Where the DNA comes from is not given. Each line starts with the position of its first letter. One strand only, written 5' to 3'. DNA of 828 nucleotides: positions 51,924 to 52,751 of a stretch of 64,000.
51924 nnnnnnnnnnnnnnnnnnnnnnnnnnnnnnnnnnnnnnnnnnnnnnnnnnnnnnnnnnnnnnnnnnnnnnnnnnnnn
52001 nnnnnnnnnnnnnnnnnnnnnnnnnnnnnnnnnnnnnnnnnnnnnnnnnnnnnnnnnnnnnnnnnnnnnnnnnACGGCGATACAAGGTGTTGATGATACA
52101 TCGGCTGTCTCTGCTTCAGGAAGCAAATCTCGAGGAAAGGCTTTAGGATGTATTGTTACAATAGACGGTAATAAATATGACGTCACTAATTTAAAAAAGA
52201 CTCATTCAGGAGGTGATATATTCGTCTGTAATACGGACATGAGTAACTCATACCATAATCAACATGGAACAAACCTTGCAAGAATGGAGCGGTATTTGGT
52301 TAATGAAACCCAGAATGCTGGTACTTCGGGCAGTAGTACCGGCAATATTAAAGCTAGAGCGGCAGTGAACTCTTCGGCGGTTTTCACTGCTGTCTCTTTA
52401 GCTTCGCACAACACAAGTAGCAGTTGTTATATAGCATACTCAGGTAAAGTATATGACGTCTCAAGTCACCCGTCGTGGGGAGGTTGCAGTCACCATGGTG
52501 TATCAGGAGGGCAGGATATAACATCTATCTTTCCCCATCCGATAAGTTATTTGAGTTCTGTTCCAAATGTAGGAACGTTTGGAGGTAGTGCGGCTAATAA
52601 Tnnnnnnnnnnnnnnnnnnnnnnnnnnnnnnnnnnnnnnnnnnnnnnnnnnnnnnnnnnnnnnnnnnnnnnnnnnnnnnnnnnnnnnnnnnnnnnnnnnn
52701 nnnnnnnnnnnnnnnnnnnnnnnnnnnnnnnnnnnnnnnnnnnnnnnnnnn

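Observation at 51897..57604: Compact module: three cytochrome-b5-like domains across two exported proteins, a ferric-reductase/NADPH-oxidase-family flavocytochrome, a two-component system and convergent TrxB. This is a candidate trans-membrane electron-export or redox-sensing system.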

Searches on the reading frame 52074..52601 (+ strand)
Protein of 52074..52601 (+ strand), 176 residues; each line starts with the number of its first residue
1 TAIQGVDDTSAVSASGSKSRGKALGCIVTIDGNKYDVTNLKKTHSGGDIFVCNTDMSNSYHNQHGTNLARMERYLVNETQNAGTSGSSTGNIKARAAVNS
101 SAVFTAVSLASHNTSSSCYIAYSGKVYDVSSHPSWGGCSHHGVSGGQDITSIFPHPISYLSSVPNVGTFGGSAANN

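Call 34: search_protein_representatives(protein=window:52074-52601:+)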
Query: 176 residues. Proteins with E-value up to 0.001 (for the whole library): 1117; up to 1e-10: 351; up to 1e-30: 36. The best 150 are listed.
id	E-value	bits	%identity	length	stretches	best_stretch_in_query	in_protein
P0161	1.1e-108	376.6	100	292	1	1-176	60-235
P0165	5.0e-68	244.3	50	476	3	77-176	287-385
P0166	1.6e-67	242.6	55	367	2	18-174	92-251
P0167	3.1e-62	225.5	48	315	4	24-81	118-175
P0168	7.1e-56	204.8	55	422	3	100-170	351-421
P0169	7.0e-49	182.0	46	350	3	18-89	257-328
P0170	3.5e-48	179.8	50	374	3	14-89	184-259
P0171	4.6e-47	176.1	49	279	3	9-84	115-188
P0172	9.1e-47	175.1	52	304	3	26-86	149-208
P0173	1.6e-45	171.1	52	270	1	8-174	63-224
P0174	1.8e-45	171.0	51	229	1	9-175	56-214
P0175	3.1e-45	170.1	55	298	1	25-173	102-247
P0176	7.2e-45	169.0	53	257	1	14-173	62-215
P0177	7.5e-45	168.9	56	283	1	23-169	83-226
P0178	8.4e-45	168.8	52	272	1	8-172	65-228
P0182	2.8e-43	163.8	42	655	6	93-175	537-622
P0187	1.1e-38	148.8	41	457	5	102-167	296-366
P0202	4.0e-28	114.5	31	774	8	22-130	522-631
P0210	4.7e-24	101.3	30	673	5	22-131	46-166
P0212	6.7e-24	100.8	33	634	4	26-138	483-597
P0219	2.3e-22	95.8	30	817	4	24-132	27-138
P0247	5.1e-20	88.1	30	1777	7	23-133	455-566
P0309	7.4e-15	71.3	29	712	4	20-154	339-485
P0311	8.2e-15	71.2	27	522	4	20-131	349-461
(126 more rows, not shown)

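Call 88: search_protein_families(library=pfam, proteins=[P0165, P0182, P0202, P0210, P0212, P0219, P0247, P0309, P0311, P0187], max_evalue=0.0001)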
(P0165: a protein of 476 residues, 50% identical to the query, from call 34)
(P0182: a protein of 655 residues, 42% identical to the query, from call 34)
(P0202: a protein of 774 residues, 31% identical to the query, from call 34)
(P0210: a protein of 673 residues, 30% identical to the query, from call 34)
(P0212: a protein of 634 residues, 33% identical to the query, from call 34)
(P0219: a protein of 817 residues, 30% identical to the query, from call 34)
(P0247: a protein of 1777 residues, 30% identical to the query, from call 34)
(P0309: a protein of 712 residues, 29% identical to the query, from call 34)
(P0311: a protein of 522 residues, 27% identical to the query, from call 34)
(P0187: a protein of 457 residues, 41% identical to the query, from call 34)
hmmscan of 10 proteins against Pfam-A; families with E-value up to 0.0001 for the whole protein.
P0165 (476 aa): 2 families
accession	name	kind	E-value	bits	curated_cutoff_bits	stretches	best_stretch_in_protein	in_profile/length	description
PF00173.33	Cyt-b5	-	6.4e-19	68.2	23.7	1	124-175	1-54/74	Cytochrome b5-like Heme/Steroid binding domain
PF14901.11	Jiv90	-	5.6e-05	23.7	27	0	324-352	53-78/90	Cleavage inducing molecular chaperone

P0182 (655 aa): 1 family
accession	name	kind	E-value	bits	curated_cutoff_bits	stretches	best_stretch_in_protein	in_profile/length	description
PF00173.33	Cyt-b5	-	6.3e-47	157.9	23.7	6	59-123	2-71/74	Cytochrome b5-like Heme/Steroid binding domain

P0202 (774 aa): 2 families
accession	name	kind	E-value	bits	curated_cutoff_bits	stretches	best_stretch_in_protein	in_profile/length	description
PF00173.33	Cyt-b5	-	2.2e-127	415.7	23.7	8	513-585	1-73/74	Cytochrome b5-like Heme/Steroid binding domain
PF22262.2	DUF6950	-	5.1e-10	40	27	0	550-593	36-79/134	Domain of unknown function (DUF6950)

P0210 (673 aa): 2 families
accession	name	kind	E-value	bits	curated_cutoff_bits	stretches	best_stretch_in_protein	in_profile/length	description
PF00173.33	Cyt-b5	-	2.7e-115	377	23.7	7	600-672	1-73/74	Cytochrome b5-like Heme/Steroid binding domain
PF22997.1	CHS4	-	2.6e-06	28.1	27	0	230-284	3-64/81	Chitin synthase 4-like domain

P0212 (634 aa): 3 families
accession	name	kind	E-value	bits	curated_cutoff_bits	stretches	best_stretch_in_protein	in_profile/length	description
PF00173.33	Cyt-b5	-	6.1e-92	302.2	23.7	5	172-244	1-73/74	Cytochrome b5-like Heme/Steroid binding domain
PF09990.14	DUF2231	-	1.3e-10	41.9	26.4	1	18-154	1-132/139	Predicted membrane protein (DUF2231)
PF14901.11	Jiv90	-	4.9e-09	36.7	27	0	565-589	48-72/90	Cleavage inducing molecular chaperone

P0219 (817 aa): 3 families
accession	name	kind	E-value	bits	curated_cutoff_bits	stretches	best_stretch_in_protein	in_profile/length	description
PF00173.33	Cyt-b5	-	5.7e-145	472.1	23.7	6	420-491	1-73/74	Cytochrome b5-like Heme/Steroid binding domain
PF22997.1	CHS4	-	1.1e-09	38.8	27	0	15-48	3-33/81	Chitin synthase 4-like domain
PF02495.22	TGBp3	-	5.3e-05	23.2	27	0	24-42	22-40/59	Triple gene block 3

P0247 (1777 aa): 4 families
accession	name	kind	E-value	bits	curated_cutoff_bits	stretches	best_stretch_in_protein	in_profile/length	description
PF00173.33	Cyt-b5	-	3.6e-122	399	23.7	9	447-504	3-59/74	Cytochrome b5-like Heme/Steroid binding domain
PF01794.25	Ferric_reduct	-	6.6e-19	68.6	28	1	1355-1476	2-119/121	Ferric reductase like transmembrane component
PF08022.18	FAD_binding_8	-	6.8e-14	52.3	22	1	1526-1611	19-107/109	FAD-binding domain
PF08030.17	NAD_binding_6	-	6.5e-12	46.2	22.2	1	1620-1693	2-66/156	Ferric reductase NAD binding domain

P0309 (712 aa): 1 family
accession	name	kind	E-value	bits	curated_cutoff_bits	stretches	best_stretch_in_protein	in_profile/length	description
PF00173.33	Cyt-b5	-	1.6e-120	393.7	23.7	6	332-403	1-71/74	Cytochrome b5-like Heme/Steroid binding domain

P0311 (522 aa): 2 families
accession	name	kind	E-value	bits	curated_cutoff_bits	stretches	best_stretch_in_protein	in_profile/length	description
PF00173.33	Cyt-b5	-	1.1e-92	304.5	23.7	5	129-200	2-73/74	Cytochrome b5-like Heme/Steroid binding domain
PF14901.11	Jiv90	-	1.7e-05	25.4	27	0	140-156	55-71/90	Cleavage inducing molecular chaperone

P0187 (457 aa): 1 family
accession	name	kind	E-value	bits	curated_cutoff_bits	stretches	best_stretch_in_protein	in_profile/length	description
PF00173.33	Cyt-b5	-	5.8e-29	100.4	23.7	2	300-355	2-57/74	Cytochrome b5-like Heme/Steroid binding domain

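Call 89: list_cluster_members(proteins=[P0247, P0202, P0212, P0219, P0210, P0182])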
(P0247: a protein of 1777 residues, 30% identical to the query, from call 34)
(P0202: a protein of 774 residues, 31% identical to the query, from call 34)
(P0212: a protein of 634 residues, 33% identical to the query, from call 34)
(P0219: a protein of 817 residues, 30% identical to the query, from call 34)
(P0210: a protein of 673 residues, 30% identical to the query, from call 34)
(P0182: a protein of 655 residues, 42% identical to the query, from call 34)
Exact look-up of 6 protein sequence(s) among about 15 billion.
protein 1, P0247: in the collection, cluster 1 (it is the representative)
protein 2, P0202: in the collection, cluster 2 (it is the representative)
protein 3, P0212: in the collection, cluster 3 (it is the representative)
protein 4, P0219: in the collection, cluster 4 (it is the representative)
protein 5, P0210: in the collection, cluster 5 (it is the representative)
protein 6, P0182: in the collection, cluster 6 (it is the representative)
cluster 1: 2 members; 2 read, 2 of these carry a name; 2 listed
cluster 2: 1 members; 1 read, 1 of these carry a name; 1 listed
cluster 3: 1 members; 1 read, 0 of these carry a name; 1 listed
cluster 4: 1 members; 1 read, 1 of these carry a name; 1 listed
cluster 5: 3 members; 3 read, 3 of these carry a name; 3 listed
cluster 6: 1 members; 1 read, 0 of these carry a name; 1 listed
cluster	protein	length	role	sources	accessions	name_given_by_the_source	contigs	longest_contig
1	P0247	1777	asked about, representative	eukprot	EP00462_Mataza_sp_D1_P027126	CAMPEP_0175176190 /NCGR_PEP_ID=MMETSP0087-20121206/33659_1 /TAXON_ID=136419 ...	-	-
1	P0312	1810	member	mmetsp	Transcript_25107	Transcript_25107/g.49414 ORF Transcript_25107/g.49414 Transcript_25107/m.49414 ...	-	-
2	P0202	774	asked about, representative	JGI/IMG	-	cytochrome b involved in lipid metabolism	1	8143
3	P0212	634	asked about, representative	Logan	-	-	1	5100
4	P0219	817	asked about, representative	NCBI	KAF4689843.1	hypothetical protein FOZ62_000440, partial [Perkinsus olseni]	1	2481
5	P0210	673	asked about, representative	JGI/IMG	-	cytochrome b involved in lipid metabolism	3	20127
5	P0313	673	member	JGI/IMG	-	cytochrome b involved in lipid metabolism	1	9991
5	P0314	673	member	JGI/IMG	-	cytochrome b involved in lipid metabolism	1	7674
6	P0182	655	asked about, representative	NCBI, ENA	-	-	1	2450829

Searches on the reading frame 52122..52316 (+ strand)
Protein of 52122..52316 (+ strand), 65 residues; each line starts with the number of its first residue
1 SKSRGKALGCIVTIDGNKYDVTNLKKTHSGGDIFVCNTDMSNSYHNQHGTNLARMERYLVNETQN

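Call 42: search_protein_families(library=pfam, alignment_id=A2, max_evalue=1)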
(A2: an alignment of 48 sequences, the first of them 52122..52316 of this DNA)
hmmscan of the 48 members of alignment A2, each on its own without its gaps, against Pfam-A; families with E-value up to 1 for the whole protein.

A. member 1, window:52122-52316:+ (65 aa): 2 families
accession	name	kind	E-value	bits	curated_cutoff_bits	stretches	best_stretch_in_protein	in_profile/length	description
PF00173.33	Cyt-b5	-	0.0036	17.7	23.7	1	9-54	13-63/74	Cytochrome b5-like Heme/Steroid binding domain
PF04265.19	TPK_B1_binding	-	0.13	12.4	22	1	11-38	25-51/67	Thiamin pyrophosphokinase, vitamin B1 binding domain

B. families by the number of members that match (of 48 scanned): 18 families
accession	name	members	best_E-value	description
PF00173.33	Cyt-b5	47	4.3e-19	Cytochrome b5-like Heme/Steroid binding domain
PF00400.38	WD40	7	0.0084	WD domain, G-beta repeat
PF18994.6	Prophage_tailD1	4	0.023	Prophage endopeptidase tail N-terminal domain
PF04265.19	TPK_B1_binding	3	0.014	Thiamin pyrophosphokinase, vitamin B1 binding domain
PF25173.1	Beta-prop_WDR3_1st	3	0.026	WDR3 first beta-propeller domain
PF02495.22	TGBp3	3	0.14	Triple gene block 3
PF20045.4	DUF6447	2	0.081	Family of unknown function (DUF6447)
PF20987.3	I-TevI_DNA-bd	2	0.35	Intron-encoded endonuclease 1, DNA-binding domain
PF19441.4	ASTN_1_2_N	1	0.033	Astrotactin 1/2 N-terminal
PF21060.3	Reovirus_L2_6th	1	0.066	Reovirus core-spike protein lambda-2 (L2), 6th domain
PF24828.1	DUF7713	1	0.084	Domain of unknown function (DUF7713)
PF05228.19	CHASE4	1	0.1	CHASE4 domain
PF24591.1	Phage_YunG-like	1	0.11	Phage YunG-like protein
PF14481.13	Fimbrial_PilY2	1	0.11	Type 4 fimbrial biogenesis protein PilY2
PF00964.22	Elicitin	1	0.11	Elicitin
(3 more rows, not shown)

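Call 67: predict_structure(alignment_id=A5)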
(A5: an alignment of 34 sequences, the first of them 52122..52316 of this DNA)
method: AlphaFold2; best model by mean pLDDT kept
length: 65 residues; sequences in the alignment: 34
mean_pLDDT: 84.3   pTM: 0.68
mean pLDDT of the five models: 84.3, 82.6, 80.9, 77.6, 76.4
residues with pLDDT >= 90: 40; 70-90: 14; 50-70: 4; < 50: 7
segments of 3 or more residues with pLDDT < 50: 1-5
pLDDT, mean of each block of 10 residues (from residue 1): 58 94 89 92 94 92 60
secondary structure, 60 per line:
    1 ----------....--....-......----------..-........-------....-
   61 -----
elements in order: E11-14 E17-20 H22-27 H41-48

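Call 71: fold_search(model_id=the predicted structure, library=pdb)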
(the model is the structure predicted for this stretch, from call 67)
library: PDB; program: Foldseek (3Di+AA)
matches with E <= 10: 80; with E <= 0.001: 0
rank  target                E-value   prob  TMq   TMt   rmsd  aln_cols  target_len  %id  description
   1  1icc_A                2.3e-03  1.00  0.70  0.54   3.3        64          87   22  RAT OUTER MITOCHONDRIAL MEMBRANE CYTOCHROME B5 (released 2001-09-19)
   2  1icc_C                3.4e-03  1.00  0.67  0.54   3.4        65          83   22  RAT OUTER MITOCHONDRIAL MEMBRANE CYTOCHROME B5 (released 2001-09-19)
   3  1eue_A                3.9e-03  1.00  0.68  0.53   3.4        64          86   23  RAT OUTER MITOCHONDRIAL MEMBRANE CYTOCHROME B5 (released 2001-04-04)
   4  3mus_B                4.2e-03  1.00  0.71  0.54   3.2        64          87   23  2A Resolution Structure of Rat Type B Cytochrome b5 (released 2011-04-13)
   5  1awp_A                4.5e-03  1.00  0.71  0.55   3.2        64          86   23  RAT OUTER MITOCHONDRIAL MEMBRANE CYTOCHROME B5 (released 1998-10-28)
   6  3mus_A                5.5e-03  1.00  0.69  0.54   2.7        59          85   24  2A Resolution Structure of Rat Type B Cytochrome b5 (released 2011-04-13)
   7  1u9u                  5.9e-03  1.00  0.67  0.55   2.3        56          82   18  Crystal structure of F58Y mutant of cytochrome b5 (released 2005-02-01)
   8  1u9m_A                5.9e-03  1.00  0.69  0.57   3.4        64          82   14  Crystal structure of F58W mutant of cytochrome b5 (released 2005-02-01)
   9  2i89_A                6.3e-03  1.00  0.69  0.51   2.4        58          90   21  Structure of septuple mutant of Rat Outer Mitochondrial Membrane Cytochrome B5 (released 2006-10-31)
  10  1lj0_A                6.3e-03  1.00  0.68  0.52   3.4        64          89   20  Structure of quintuple mutant of the rat outer mitocondrial cytochrome b5. (released 2002-11-20)
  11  4hil_B                6.8e-03  1.00  0.69  0.57   2.7        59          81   24  1.25A Resolution Structure of Rat Type B Cytochrome b5 (released 2013-10-16)
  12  1m59                  7.7e-03  1.00  0.67  0.55   2.3        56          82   16  Crystal Structure of P40V Mutant of Trypsin-solubilized Fragment of Cytochrome b5 (released 2003-03-18)
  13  1b5m                  8.9e-03  1.00  0.70  0.56   3.2        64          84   23  RAT OUTER MITOCHONDRIAL MEMBRANE CYTOCHROME B5 (released 1997-03-12)
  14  2i89_C                9.5e-03  1.00  0.67  0.53   2.2        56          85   21  Structure of septuple mutant of Rat Outer Mitochondrial Membrane Cytochrome B5 (released 2006-10-31)
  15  3ner_A                9.5e-03  1.00  0.64  0.48   2.4        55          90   27  Structure of Human Type B Cytochrome b5 (released 2011-05-25)
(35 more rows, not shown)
